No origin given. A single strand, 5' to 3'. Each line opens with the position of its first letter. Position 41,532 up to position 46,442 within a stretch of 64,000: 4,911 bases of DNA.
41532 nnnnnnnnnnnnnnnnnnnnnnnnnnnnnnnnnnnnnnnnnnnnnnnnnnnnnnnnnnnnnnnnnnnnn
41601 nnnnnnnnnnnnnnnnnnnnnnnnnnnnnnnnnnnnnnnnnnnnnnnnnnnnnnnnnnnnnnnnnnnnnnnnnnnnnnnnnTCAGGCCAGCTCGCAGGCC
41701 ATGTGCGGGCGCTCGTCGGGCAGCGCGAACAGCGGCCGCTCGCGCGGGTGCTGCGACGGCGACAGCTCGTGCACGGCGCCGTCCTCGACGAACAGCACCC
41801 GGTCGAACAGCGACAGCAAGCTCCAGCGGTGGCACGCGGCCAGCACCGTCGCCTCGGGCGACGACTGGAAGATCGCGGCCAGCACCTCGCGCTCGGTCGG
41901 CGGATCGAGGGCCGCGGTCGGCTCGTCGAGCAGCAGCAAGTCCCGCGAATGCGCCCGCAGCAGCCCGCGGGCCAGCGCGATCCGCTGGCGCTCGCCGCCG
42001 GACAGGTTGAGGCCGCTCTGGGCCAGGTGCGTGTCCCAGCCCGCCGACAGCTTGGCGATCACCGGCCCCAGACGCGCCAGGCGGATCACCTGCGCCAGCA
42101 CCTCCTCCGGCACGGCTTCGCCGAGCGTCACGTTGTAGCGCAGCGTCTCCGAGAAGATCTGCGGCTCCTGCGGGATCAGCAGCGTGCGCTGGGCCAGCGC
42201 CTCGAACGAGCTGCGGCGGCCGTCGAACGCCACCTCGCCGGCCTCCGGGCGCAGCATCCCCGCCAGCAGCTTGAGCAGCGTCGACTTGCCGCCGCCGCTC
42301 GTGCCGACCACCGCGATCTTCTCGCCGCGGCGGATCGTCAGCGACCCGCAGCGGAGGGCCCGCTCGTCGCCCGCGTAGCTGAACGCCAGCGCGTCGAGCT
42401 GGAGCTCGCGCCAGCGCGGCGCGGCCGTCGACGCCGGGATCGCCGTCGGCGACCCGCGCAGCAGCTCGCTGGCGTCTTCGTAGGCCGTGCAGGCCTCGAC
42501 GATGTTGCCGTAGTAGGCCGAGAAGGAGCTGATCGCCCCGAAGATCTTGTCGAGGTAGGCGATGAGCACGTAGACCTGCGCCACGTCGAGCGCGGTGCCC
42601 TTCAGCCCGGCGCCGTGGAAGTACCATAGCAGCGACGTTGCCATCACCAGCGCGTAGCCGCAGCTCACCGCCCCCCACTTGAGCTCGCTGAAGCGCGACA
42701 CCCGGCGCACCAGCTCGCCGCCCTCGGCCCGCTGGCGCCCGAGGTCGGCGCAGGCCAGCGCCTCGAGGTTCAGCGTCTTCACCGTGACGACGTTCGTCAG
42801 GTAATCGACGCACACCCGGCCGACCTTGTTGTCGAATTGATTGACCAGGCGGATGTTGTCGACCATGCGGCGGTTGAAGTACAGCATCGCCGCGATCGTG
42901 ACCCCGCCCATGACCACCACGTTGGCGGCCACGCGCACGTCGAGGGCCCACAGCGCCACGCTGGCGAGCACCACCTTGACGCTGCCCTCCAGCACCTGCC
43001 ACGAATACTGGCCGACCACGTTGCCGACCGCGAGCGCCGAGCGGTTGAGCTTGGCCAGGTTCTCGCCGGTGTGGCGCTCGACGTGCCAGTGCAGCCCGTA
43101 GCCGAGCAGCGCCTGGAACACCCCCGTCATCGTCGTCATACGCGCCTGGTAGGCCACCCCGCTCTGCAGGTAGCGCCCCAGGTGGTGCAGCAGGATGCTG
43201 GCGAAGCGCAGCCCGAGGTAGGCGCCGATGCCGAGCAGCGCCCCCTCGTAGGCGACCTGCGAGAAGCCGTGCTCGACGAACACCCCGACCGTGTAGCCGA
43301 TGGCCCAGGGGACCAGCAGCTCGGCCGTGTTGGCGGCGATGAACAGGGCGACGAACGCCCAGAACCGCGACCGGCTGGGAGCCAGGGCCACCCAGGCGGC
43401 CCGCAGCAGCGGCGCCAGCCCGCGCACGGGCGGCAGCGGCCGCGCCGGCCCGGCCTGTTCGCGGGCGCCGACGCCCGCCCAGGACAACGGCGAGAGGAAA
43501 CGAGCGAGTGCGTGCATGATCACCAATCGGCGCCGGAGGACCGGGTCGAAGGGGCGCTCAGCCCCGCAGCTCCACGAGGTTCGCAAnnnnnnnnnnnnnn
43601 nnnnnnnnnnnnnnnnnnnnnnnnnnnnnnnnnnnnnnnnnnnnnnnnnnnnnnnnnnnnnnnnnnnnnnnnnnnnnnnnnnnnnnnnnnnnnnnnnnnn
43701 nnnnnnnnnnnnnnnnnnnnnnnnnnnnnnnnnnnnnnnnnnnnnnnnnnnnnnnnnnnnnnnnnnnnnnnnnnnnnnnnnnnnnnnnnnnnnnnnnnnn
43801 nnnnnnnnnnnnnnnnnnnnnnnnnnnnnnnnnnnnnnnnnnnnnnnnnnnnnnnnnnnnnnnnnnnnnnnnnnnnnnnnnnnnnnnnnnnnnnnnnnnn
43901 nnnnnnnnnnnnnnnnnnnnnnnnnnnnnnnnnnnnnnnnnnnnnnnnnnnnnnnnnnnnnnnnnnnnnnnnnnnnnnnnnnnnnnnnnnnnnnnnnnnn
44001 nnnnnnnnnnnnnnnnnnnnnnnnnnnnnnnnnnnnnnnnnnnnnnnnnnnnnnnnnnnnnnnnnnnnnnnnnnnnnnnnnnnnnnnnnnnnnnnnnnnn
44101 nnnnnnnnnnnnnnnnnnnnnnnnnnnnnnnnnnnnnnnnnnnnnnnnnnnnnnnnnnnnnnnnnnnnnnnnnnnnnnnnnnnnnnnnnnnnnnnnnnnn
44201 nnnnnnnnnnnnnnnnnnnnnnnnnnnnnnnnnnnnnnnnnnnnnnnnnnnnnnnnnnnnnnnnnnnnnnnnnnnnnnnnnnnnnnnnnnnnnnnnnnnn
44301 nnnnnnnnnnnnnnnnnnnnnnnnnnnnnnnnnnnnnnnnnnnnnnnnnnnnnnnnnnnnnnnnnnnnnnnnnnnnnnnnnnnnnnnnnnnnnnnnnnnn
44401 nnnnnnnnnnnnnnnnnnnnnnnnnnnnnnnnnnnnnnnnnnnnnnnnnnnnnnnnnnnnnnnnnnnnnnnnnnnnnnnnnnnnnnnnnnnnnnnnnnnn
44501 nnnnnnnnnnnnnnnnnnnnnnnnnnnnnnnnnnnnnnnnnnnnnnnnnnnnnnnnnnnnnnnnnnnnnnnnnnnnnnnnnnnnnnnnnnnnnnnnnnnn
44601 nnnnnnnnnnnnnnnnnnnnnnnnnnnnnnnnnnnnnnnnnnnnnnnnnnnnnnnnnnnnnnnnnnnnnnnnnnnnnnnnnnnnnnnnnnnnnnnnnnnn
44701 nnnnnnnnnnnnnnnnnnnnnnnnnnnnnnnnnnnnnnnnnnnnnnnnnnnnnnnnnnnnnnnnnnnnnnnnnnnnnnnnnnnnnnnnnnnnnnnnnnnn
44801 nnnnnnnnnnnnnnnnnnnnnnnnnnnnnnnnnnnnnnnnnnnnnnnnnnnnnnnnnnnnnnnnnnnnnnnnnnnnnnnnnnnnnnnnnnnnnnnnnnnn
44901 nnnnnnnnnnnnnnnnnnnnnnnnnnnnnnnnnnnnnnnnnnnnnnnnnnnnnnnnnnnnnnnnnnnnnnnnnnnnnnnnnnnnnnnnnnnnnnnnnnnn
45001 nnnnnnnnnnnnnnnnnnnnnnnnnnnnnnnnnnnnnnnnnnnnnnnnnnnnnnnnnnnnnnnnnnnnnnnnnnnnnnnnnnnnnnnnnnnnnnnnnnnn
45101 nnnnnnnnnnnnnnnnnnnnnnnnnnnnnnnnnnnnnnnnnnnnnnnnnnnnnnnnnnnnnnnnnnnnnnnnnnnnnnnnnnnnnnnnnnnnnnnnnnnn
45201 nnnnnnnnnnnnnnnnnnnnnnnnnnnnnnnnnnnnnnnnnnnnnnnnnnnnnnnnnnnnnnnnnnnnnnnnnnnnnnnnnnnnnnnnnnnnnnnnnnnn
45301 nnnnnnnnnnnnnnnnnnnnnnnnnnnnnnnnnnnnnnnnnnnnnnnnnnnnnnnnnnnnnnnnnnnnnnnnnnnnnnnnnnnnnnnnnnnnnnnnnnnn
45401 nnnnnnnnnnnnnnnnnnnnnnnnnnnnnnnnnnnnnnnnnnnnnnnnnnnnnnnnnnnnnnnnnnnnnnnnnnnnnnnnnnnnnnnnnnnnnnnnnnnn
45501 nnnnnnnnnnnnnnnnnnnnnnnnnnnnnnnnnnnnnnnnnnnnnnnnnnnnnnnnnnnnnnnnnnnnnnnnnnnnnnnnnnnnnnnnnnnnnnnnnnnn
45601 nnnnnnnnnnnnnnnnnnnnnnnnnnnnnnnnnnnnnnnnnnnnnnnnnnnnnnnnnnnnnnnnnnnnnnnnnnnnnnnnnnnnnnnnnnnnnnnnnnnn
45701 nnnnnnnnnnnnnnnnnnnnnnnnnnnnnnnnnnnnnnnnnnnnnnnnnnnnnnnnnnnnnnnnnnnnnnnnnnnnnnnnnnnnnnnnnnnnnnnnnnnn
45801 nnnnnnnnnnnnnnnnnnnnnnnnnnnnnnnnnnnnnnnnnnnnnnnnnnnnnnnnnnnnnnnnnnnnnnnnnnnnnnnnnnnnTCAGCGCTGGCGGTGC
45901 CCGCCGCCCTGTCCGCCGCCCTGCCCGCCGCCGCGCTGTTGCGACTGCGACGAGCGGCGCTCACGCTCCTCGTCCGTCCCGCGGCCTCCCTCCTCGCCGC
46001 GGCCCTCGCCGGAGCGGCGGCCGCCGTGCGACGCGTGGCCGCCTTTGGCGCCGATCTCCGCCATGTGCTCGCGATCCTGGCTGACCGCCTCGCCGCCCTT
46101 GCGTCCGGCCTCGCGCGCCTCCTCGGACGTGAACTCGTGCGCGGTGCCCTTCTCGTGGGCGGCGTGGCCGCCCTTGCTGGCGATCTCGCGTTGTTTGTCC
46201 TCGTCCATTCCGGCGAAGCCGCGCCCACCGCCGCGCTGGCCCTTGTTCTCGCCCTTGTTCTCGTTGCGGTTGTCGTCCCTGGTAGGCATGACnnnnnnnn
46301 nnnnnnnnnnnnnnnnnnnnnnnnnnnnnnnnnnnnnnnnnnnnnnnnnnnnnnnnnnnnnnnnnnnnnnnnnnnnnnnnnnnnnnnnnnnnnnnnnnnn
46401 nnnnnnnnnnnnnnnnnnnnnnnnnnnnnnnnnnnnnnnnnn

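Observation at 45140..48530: Two tandem-repeat arrays in inverted orientation sharing a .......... core, flanking a KGG stress gene and a glycosyltransferase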

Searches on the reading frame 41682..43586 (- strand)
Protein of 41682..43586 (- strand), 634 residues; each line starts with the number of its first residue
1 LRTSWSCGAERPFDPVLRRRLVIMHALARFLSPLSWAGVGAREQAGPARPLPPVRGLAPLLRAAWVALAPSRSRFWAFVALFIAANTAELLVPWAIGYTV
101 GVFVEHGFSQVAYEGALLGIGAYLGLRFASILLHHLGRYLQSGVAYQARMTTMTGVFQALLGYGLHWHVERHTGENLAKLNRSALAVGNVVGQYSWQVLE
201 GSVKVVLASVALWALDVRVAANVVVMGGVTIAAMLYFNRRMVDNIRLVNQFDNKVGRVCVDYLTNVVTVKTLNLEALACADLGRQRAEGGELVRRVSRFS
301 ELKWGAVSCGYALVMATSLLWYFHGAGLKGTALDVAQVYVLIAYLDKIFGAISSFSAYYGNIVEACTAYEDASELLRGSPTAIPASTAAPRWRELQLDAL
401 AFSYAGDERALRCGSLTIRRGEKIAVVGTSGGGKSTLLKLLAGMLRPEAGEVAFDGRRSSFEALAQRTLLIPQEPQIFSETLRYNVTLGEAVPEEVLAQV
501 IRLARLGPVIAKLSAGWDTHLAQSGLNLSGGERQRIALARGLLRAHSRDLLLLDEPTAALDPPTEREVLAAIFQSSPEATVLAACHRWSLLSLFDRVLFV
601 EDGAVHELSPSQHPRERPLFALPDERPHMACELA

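Call 9: search_protein_families(library=pfam, proteins=[window:41682-43586:-], max_evalue=0.01)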
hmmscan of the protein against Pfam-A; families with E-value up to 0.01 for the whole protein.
window:41682-43586:- (634 aa): 5 families
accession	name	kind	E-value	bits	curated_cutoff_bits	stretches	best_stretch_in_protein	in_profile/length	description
PF00005.33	ABC_tran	-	3.3e-25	89.7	25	1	415-558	5-137/137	ABC transporter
PF00664.28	ABC_membrane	-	3.3e-12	47.1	28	1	77-346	3-268/274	ABC transporter transmembrane region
PF13304.12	AAA_21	-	5.7e-05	23.8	27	0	425-463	3-44/304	AAA domain, putative AbiEii toxin, Type IV TA system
PF05145.17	AbrB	-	0.00066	19.2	29.2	1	23-166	123-259/314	Transition state regulatory protein AbrB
PF02463.25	SMC_N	-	0.00091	19.2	40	0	527-598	136-209/220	RecF/RecN/SMC N terminal domain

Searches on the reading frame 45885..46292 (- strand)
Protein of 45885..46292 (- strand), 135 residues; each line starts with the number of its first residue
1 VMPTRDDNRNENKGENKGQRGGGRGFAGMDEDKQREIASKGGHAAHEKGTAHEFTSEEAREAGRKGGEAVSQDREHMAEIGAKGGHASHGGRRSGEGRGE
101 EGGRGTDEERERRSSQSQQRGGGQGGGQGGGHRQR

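Call 9: search_protein_families(library=pfam, proteins=[window:45885-46292:-], max_evalue=0.01)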
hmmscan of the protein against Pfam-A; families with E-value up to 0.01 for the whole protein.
window:45885-46292:- (135 aa): 1 family
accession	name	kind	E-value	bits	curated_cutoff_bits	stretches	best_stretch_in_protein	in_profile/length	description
PF10685.14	KGG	-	2.7e-15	56.7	20.4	3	25-46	1-22/22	Stress-induced bacterial acidophilic repeat motif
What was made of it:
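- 45885..46292 (-): KGG-repeat stress-protein gene (135 aa). Pfam PF10685 KGG, E 2.7e-15 (call 9).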

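Call 11: find_encoding_contigs(protein=window:45885-46292:-, flank=10000, max_places=10)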
Protein window:45885-46292:- (135 aa): no gene with exactly this product is on record in the collection.

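Call 69: search_protein_families(library=ncbifam, proteins=[window:45885-46292:-], max_evalue=0.01)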
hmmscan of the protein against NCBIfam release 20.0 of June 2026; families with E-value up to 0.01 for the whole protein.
window:45885-46292:- (135 aa): 0 families
